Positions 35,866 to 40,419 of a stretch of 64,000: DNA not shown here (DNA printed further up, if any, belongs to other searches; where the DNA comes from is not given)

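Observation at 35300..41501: Three-gene surface locus: paralogous membrane-anchored FN3-like proteins flanking a 1418-aa acidic GNTG-repeat giant protein with HExxH motif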

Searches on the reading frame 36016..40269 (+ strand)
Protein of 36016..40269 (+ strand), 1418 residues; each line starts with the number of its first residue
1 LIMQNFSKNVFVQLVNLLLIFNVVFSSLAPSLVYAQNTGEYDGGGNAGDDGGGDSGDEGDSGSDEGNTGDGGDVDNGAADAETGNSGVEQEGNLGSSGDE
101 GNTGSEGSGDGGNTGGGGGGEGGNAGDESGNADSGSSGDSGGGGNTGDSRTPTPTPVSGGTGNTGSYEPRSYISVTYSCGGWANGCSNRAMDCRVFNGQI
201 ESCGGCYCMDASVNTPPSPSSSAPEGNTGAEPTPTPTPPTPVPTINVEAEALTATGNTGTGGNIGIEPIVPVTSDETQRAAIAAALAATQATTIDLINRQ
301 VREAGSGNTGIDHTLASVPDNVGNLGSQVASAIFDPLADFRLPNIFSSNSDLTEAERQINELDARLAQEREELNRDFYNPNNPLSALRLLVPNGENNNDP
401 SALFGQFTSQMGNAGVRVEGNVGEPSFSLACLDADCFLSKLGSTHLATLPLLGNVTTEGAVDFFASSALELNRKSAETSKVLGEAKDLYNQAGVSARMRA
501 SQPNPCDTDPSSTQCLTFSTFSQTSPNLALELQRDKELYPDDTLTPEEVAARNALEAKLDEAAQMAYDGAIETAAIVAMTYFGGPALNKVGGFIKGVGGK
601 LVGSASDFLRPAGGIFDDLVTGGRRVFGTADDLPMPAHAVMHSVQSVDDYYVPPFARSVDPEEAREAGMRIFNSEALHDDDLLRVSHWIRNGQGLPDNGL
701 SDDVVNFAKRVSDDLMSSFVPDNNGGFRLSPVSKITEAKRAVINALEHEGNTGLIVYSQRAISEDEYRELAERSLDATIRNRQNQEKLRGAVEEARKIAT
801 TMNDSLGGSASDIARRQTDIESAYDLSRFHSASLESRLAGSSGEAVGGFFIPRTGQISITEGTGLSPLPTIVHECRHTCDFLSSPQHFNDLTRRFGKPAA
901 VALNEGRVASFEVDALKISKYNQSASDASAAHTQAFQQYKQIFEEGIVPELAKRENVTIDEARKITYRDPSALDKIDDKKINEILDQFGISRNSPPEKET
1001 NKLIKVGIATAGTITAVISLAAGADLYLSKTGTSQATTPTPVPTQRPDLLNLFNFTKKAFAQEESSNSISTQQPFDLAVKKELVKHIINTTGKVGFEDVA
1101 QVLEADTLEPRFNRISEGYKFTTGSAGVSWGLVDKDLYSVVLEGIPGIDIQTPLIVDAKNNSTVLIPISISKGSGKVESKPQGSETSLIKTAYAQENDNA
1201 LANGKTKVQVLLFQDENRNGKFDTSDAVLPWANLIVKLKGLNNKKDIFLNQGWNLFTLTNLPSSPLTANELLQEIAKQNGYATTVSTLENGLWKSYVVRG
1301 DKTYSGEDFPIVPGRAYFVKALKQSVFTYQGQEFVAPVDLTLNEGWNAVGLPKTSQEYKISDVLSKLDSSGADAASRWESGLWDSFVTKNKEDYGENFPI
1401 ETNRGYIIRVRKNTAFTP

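Call 4: search_protein_families(library=pfam, proteins=[window:36016-40269:+], max_evalue=1)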
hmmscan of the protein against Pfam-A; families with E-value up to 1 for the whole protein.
window:36016-40269:+ (1418 aa): 2 families
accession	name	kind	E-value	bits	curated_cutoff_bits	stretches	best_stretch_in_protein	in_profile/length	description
PF18337.7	Tudor_RapA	-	0.099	13.3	26.4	1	749-788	21-59/62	RapA N-terminal Tudor like domain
PF14476.11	Chloroplast_duf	-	0.12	11.8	25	1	717-800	230-310/320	Petal formation-expressed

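Call 5: search_protein_families(library=ncbifam, proteins=[window:36016-40269:+], max_evalue=1)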
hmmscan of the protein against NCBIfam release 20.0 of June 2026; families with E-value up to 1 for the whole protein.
window:36016-40269:+ (1418 aa): 0 families

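Call 7: find_homologous_proteins(query=window:36016-40269:+)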
Query window:36016-40269:+ (1418 aa): 2 proteins with E <= 0.001 among 8000 candidates.
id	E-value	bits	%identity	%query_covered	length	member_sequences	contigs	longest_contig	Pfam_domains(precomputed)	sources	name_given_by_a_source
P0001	0.0e+0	3182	100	100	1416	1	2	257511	-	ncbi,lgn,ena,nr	ncbi:MAG: TATA-binding protein-associated factor 2N-like [Microgenomates group bacterium Gr01-1014_5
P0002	0.0e+0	2386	76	100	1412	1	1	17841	-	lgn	-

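Call 8: search_solved_structures(query=window:36016-40269:+, max_evalue=1)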
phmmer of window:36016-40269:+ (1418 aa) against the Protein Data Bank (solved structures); distinct sequences matched with E-value up to 1: 2.
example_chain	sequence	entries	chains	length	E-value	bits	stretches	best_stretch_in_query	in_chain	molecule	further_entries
4p5a_A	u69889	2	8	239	0.55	11.2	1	866-953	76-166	Thymidylate synthase ThyX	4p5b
9k7u_B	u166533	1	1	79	0.92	10.4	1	748-805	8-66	Heter-Zn2-HEHE-22B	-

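Call 9: search_protein_families(library=phrogs, proteins=[window:36016-40269:+], max_evalue=0.1)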
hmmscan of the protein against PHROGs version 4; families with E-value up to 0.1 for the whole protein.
window:36016-40269:+ (1418 aa): 0 families

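Call 11: find_encoding_contigs(protein=P0002, flank=10000)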
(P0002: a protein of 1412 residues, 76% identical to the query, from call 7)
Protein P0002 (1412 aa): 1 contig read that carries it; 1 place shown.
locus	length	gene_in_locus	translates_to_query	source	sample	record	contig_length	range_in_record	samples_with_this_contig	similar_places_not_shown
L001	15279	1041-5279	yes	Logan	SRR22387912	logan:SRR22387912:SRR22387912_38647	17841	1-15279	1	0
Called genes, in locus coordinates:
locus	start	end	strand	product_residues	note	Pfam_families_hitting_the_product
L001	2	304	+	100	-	?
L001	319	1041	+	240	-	PF16656:Pur_ac_phosph_N (weak)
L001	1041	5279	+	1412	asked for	-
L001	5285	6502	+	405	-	PF00041:fn3 (weak), PF16656:Pur_ac_phosph_N, PF19077:Big_13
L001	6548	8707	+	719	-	PF00133:tRNA-synt_1, PF09334:tRNA-synt_1g (weak), PF13603:tRNA-synt_1_2, PF09334:tRNA-synt_1g, PF08264:Anticodon_1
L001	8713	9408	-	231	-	PF01386:Ribosomal_L25p, PF14693:Ribosomal_TL5_C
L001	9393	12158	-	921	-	PF01370:Epimerase (faint), PF13196:DUF4012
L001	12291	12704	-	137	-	PF00075:RNase_H, PF13456:RVT_3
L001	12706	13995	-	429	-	PF01943:Polysacc_synt, PF13440:Polysacc_synt_3, PF01554:MatE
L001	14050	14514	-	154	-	PF13083:KH_KhpA-B, PF01424:R3H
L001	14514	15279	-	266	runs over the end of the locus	PF02096:60KD_IMP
